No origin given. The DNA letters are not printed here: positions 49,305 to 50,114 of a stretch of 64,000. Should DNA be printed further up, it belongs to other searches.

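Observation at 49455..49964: Tail-anchored protein built from 33/66-bp tandem DNA repeats encoding seven 11-aa '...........' units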

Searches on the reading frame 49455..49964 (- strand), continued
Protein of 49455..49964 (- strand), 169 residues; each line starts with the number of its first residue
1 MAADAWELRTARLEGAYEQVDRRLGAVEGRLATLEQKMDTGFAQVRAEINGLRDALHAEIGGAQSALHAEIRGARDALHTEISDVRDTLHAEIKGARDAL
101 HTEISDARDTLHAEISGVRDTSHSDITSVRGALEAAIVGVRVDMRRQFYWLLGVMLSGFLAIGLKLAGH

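Call 50: find_encoding_contigs(protein=P0194, flank=10000, max_places=2)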
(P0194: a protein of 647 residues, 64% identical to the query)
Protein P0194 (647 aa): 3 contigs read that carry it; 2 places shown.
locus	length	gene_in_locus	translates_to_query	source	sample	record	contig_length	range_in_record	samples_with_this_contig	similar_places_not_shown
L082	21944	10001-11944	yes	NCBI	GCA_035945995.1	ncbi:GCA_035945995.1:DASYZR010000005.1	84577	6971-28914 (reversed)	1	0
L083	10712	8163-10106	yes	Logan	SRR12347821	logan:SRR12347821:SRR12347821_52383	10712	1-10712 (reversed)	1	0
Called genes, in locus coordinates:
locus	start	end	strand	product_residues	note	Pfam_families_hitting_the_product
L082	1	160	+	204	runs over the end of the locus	-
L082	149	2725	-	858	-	PF20437:LonC_helical, PF13654:AAA_32, PF20436:LonB_AAA-LID, PF05362:Lon_C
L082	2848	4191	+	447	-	-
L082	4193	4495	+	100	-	PF04956:TrbC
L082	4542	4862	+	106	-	-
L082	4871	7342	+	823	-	PF11130:TraC_F_IV, PF19044:P-loop_TraG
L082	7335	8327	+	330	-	-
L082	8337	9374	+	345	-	-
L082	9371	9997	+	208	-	-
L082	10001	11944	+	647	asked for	PF02534:T4SS-DNA_transf, PF10412:TrwB_AAD_bind, PF12696:TraG-D_C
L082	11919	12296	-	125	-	-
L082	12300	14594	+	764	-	PF00270:DEAD, PF00271:Helicase_C, PF22982:WHD_HRQ1, PF09369:MZB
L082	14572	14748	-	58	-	-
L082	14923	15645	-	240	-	PF05988:DUF899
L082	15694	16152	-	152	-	PF08327:AHSA1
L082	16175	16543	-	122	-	PF12840:HTH_20, PF01022:HTH_5, PF12802:MarR_2 (weak)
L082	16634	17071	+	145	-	-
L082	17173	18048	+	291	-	PF04542:Sigma70_r2, PF08281:Sigma70_r4_2, PF22233:PhyR_sigma-like (weak)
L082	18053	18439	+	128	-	PF13564:DoxX_2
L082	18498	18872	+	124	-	PF04075:F420H2_quin_red (weak)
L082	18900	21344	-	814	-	PF03065:Glyco_hydro_57, PF12055:DUF3536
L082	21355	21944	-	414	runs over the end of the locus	PF00483:NTP_transferase, PF24894:Hexapep_GlmU, PF25084:LbH_EIF2B, PF25087:GMPPB_C (faint), PF25247:LbH_GLGC (weak)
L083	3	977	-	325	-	?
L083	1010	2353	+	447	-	-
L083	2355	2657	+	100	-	PF04956:TrbC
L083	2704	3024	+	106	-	-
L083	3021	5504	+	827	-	PF11130:TraC_F_IV, PF19044:P-loop_TraG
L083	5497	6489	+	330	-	-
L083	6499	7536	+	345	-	-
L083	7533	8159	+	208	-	-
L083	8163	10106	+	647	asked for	PF02534:T4SS-DNA_transf, PF10412:TrwB_AAD_bind, PF12696:TraG-D_C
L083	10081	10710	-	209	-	?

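Call 53: predict_structure(alignment_id=A1)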
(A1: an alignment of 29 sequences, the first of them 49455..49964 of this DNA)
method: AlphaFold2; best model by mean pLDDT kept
length: 169 residues; sequences in the alignment: 29
mean_pLDDT: 93.7   pTM: 0.47
mean pLDDT of the five models: 93.7, 92.8, 92.6, 92.2, 90.2
residues with pLDDT >= 90: 141; 70-90: 25; 50-70: 3; < 50: 0
segments of 3 or more residues with pLDDT < 50: none
pLDDT, mean of each block of 10 residues (from residue 1): 78 90 94 96 96 97 97 98 98 99 98 98 96 95 92 90 79
secondary structure, 60 per line:
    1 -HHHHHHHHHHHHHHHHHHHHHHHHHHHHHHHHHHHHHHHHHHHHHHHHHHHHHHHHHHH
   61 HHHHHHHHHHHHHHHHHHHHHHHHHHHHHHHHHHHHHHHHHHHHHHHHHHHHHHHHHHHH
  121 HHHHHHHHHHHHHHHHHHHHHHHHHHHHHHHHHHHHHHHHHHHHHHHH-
elements in order: H2-168

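Call 55: search_protein_families(library=pfam, proteins=[L008:7718-8332:+, L008:8854-10443:-, L011:8551-9924:+, L011:10215-11078:+, L057:1273-3906:+, L057:4287-5939:+, L066:3067-3897:-, L066:4264-5325:-, L041:2778-3896:-, L018:10216-11232:-], max_evalue=0.00001)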
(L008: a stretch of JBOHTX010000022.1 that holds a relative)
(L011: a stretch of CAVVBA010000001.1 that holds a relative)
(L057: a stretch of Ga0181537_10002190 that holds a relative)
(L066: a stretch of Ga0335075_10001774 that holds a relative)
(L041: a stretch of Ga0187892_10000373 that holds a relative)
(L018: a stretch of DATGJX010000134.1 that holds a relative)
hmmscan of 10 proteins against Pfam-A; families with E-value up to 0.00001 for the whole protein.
L008:7718-8332:+ (204 aa): 1 family
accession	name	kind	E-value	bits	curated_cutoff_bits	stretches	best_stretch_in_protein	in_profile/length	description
PF01121.26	CoaE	-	2.4e-48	164.6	27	1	5-179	3-178/180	Dephospho-CoA kinase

L008:8854-10443:- (529 aa): 2 families
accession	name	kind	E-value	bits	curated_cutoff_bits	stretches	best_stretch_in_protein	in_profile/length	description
PF07969.17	Amidohydro_3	-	9.1e-26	91.8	29.7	1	46-509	3-469/472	Amidohydrolase family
PF01979.26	Amidohydro_1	-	8.9e-11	42.1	25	1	438-510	265-344/345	Amidohydrolase family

L011:8551-9924:+ (457 aa): 1 family
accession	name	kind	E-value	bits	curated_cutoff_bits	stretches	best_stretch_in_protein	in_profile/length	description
PF00144.29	Beta-lactamase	-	1.1e-56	192.8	27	1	9-319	1-312/329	Beta-lactamase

L011:10215-11078:+ (287 aa): 1 family
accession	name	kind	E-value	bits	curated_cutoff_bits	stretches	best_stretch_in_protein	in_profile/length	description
PF02569.21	Pantoate_ligase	-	1.5e-92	310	20.7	1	7-276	2-267/268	Pantoate-beta-alanine ligase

L057:1273-3906:+ (877 aa): 6 families
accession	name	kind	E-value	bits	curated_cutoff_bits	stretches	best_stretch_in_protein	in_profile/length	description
PF07517.20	SecA_DEAD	-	1.5e-133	445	24.6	1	5-380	2-289/290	SecA DEAD-like domain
PF21090.3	P-loop_SecA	-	1.2e-73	247.5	27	2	397-496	2-101/205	SecA P-loop domain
PF07516.18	SecA_SW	-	9.1e-63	212.4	26.7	1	567-779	1-200/200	SecA Wing and Scaffold domain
PF01043.26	SecA_PP_bind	-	5.3e-44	149.7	23.5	1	229-337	2-110/110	SecA preprotein cross-linking domain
PF02810.21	SEC-C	-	1.1e-10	41.6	20.4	1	857-874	1-18/19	SEC-C motif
PF00271.37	Helicase_C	-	5.5e-06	27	23.5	0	413-529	2-110/110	Helicase conserved C-terminal domain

L057:4287-5939:+ (550 aa): 4 families
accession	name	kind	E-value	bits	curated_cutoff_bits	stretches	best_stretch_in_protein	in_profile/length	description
PF01436.27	NHL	-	1.3e-19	69.6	20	0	321-348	1-28/28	NHL repeat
PF24684.1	Vgb_lyase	-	1.1e-09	38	50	1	356-474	171-286/290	Virginiamycin B lyase family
PF07494.17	Reg_prop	-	2.4e-08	33.7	20.4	0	413-427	8-22/24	Two component regulator propeller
PF08450.18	SGL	-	3.1e-08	34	26.3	0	410-438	184-212/246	SMP-30/Gluconolactonase/LRE-like region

L066:3067-3897:- (276 aa): 1 family
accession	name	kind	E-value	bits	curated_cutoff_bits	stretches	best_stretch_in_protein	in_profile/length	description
PF02548.21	Pantoate_transf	-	3.6e-97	325.3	28.7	1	25-275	2-258/259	Ketopantoate hydroxymethyltransferase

L066:4264-5325:- (353 aa): 2 families
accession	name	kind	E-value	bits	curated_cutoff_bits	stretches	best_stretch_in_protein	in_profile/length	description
PF05977.19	MFS_3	-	5.5e-24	84.9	27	1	7-346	56-397/524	Transmembrane secretion effector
PF07690.21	MFS_1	-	8.9e-23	81.2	33.4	1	4-301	40-341/347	Major Facilitator Superfamily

L041:2778-3896:- (372 aa): 6 families
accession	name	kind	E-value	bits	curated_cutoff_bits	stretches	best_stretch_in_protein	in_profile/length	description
PF10609.15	ParA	-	4e-92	308.5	27.1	1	121-363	3-245/246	NUBPL iron-transfer P-loop NTPase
PF01883.24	FeS_assembly_P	-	6.4e-21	74.9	23.5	1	9-80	1-73/73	Iron-sulfur cluster assembly protein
PF01656.29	CbiA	-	3.3e-14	53.3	25.4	1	124-266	1-54/125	CobQ/CobB/MinD/ParA nucleotide binding domain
PF13614.12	AAA_31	-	3.1e-10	40.7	27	1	121-162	1-42/177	AAA domain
PF00142.24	Fer4_NifH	-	1.3e-09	38.4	25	1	127-181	5-59/271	4Fe-4S iron sulfur cluster binding proteins, NifH/frxC family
PF09140.17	MipZ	-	1.7e-08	34.5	20.7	1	122-169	1-48/262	ATPase MipZ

L018:10216-11232:- (338 aa): 1 family
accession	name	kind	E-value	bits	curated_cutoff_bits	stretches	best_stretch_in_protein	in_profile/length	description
PF13552.11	DUF4127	-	6e-59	200.3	27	1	7-328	166-487/489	Protein of unknown function (DUF4127)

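Call 61: find_homologous_proteins(query=L001:10594-12900:+, max_evalue=1e-100)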
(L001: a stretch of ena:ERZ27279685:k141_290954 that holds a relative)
Query L001:10594-12900:+ (768 aa): 7985 proteins with E <= 1e-100 among 8000 candidates; the best 120 are listed.
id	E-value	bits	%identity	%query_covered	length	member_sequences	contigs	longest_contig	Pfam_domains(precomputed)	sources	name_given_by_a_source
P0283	0.0e+0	1687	97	100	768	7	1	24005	PF00270.36,PF09369.16,PF00271.38,PF22982.4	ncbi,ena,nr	ncbi:MAG TPA: DEAD/DEAH box helicase [bacterium]|nr:DEAD/DEAH box helicase [bacterium]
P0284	0.0e+0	1629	94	100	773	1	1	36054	PF00270.36,PF09369.16,PF00271.38,PF22982.4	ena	-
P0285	0.0e+0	1616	92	100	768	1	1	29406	PF00270.36,PF09369.16,PF00271.38,PF22982.4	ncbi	-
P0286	0.0e+0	1543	89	100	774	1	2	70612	PF00270.36,PF09369.16,PF00271.38,PF22982.4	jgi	jgi:DEAD/DEAH box helicase domain-containing protein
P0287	0.0e+0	1531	88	99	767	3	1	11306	PF00270.36,PF09369.16,PF00271.38,PF22982.4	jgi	jgi:DEAD/DEAH box helicase domain-containing protein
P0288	0.0e+0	1520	88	100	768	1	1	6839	PF00270.36,PF09369.16,PF00271.38,PF22982.4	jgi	jgi:DEAD/DEAH box helicase domain-containing protein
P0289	0.0e+0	1513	87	99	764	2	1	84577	PF00270.36,PF09369.16,PF00271.38,PF22982.4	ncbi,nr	ncbi:MAG TPA: DEAD/DEAH box helicase [bacterium]|nr:DEAD/DEAH box helicase [bacterium]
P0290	0.0e+0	1503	86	100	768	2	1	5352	PF00270.36,PF09369.16,PF00271.38,PF22982.4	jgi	jgi:DEAD/DEAH box helicase domain-containing protein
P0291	0.0e+0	1502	86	100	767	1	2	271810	PF00270.36,PF09369.16,PF00271.38,PF22982.4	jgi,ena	-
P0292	0.0e+0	1491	86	98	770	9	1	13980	PF00270.36,PF09369.16,PF00271.38,PF22982.4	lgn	-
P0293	0.0e+0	1491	86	100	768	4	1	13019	PF00270.36,PF09369.16,PF00271.38,PF22982.4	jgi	jgi:DEAD/DEAH box helicase domain-containing protein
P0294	0.0e+0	1313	76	100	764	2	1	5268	PF00270.36,PF09369.16,PF00271.38,PF22982.4,PF04851.22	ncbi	-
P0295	0.0e+0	1311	77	99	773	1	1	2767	PF00270.36,PF09369.16,PF00271.38,PF22982.4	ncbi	-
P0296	0.0e+0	1290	75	100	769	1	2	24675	PF00270.36,PF09369.16,PF00271.38,PF22982.4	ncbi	-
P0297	0.0e+0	1287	76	99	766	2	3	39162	PF00270.36,PF09369.16,PF00271.38,PF22982.4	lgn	-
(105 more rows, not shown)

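Call 62: search_protein_families(library=phrogs, proteins=[window:49455-49964:-, L001:844-2172:+, L001:2498-2818:+, L001:5294-6334:+, L001:6344-7387:+, L001:7417-8004:+, P0011, P0023], max_evalue=0.01)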
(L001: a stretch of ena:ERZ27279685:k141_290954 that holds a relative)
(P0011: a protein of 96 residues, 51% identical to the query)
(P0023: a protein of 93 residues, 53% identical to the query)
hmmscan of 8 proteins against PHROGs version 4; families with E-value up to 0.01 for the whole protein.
window:49455-49964:- (169 aa): 5 families
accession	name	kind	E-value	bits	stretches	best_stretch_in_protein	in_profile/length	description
phrog_9415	-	unknown function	8.7e-13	49.5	2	35-98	59-122/168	-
phrog_27075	-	unknown function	0.00044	20.8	1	76-136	168-228/265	-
phrog_6701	-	unknown function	0.0024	18.7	0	11-50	74-113/169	-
phrog_6136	-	unknown function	0.003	18.5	0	4-40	37-73/120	-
phrog_29522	-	unknown function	0.0037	18.3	0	109-126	2-19/42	-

L001:844-2172:+ (442 aa): 0 families

L001:2498-2818:+ (106 aa): 0 families

L001:5294-6334:+ (346 aa): 0 families

L001:6344-7387:+ (347 aa): 0 families

L001:7417-8004:+ (195 aa): 0 families

P0011 (96 aa): 2 families
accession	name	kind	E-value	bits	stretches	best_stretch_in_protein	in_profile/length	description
phrog_6701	-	unknown function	3.1e-05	24.8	1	10-89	73-162/169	-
phrog_6136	-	unknown function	0.0007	20.5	1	4-45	37-78/120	-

P0023 (93 aa): 4 families
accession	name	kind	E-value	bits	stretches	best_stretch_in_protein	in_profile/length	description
phrog_6701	-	unknown function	0.0023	18.7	0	9-89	72-165/169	-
phrog_4172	-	unknown function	0.0024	18.6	1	21-78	34-90/101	-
phrog_6324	-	unknown function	0.0048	18.2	0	28-90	32-88/94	-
phrog_12015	-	unknown function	0.0057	17.3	1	12-68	109-157/165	-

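Call 63: search_protein_families(library=ncbifam, proteins=[L001:844-2172:+, L001:2174-2476:+, L001:2498-2818:+, L001:2826-5303:+, L001:5294-6334:+, L001:6344-7387:+, L001:7417-8004:+, P0011, P0023, P0040], max_evalue=0.01)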
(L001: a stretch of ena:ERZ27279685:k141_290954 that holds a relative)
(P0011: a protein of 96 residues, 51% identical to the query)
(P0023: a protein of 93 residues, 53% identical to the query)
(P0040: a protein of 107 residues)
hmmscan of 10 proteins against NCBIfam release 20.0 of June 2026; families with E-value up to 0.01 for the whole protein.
L001:844-2172:+ (442 aa): 0 families

L001:2174-2476:+ (100 aa): 0 families

L001:2498-2818:+ (106 aa): 0 families

L001:2826-5303:+ (825 aa): 11 families
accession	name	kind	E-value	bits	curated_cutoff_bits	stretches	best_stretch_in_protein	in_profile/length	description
TIGR02746.1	TraC-F-type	equivalog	4.6e-53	180.3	567.05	1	55-806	38-785/800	type IV secretion system protein TraC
TIGR00929.1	VirB4_CagE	subfamily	2.3e-32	112.2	643.1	1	253-731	245-702/792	VirB4 family type IV secretion/conjugal transfer ATPase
NF045971.1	conju_CD1110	equivalog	2e-24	85.9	325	1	444-747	413-712/752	VirB4-like conjugal transfer ATPase, CD1110 family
NF045975.1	VirB4_plasma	equivalog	3.4e-13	48.2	590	2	446-512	515-581/894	Mbov_0397 family ICE element conjugal transfer ATPase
NF010278.0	PRK13721.1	subfamily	2.5e-11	42.2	1177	1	446-718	479-749/874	type IV secretion system protein TraC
NF010447.0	PRK13873.1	equivalog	3e-10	38.7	1020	1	600-727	577-701/815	conjugal transfer protein TrbE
TIGR03783.1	Bac_Flav_CT_G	subfamily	3.3e-10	38.5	261.55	1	448-816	440-825/829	TraG family conjugative transposon ATPase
NF010473.0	PRK13898.1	equivalog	1e-07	30.4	1050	1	449-709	450-688/801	type IV secretion system ATPase VirB4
TIGR03744.1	traC_PFL_4706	equivalog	1.3e-07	29.9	520.6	1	402-512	428-546/892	conjugative transfer ATPase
NF010404.0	PRK13830.1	subfamily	4e-05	21.5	810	1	325-504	325-515/818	conjugal transfer protein TrbE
NF010466.0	PRK13891.1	subfamily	0.0002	19.4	1322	0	343-435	378-469/852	conjugal transfer protein TrbE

L001:5294-6334:+ (346 aa): 0 families

L001:6344-7387:+ (347 aa): 0 families

L001:7417-8004:+ (195 aa): 0 families

P0011 (96 aa): 0 families

P0023 (93 aa): 2 families
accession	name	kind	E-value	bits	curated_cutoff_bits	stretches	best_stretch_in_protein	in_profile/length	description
NF047516.1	LA_3659_fam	equivalog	0.0092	15.6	36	1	13-69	80-138/221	LA_3659 family protein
NF047514.1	SpiroCoCo_N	equivalog_domain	0.0092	15.6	75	1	13-69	80-138/221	SpiroCoCo family coiled-coil protein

P0040 (107 aa): 0 families

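Call 64: search_dna_similar(query=window:49455-49964:-, collection=phages, mode=protein, max_evalue=0.001, max_rows=15)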
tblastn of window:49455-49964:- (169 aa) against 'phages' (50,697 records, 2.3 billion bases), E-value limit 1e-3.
Records with a match: 5; places in all: 5; records where one place covers at least 80% of the query: 0.
Best place of each record, by identity: <60% 5.
By first word of the organism name: Hamiltonella 2; Clostridium 2; Bacteriophage 1.
By host as written in the record: - 2; Clostridium difficile 2; Endosymbiont 1.
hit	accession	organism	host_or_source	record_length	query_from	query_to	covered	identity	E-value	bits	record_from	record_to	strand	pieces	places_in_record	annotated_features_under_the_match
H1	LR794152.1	Bacteriophage APSE-2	aphid host's whole body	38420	42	165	73%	34.4%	8e-10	62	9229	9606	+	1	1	Conserved hypothetical protein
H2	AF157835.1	Hamiltonella phage APSE-1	-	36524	42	165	73%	33.3%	5e-10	62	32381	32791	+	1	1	P47 | P48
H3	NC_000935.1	Hamiltonella phage APSE-1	Endosymbiont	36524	42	165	73%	33.3%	5e-10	62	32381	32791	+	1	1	DUF1640 domain-containing protein | putative tail fibre protein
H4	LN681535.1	Clostridium phage phiCD111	Clostridium difficile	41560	7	136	77%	22.9%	7e-4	45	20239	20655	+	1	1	Tail fiber protein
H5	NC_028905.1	Clostridium phage phiCD111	Clostridium difficile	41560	7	136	77%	22.9%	7e-4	45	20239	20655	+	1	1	tail fiber protein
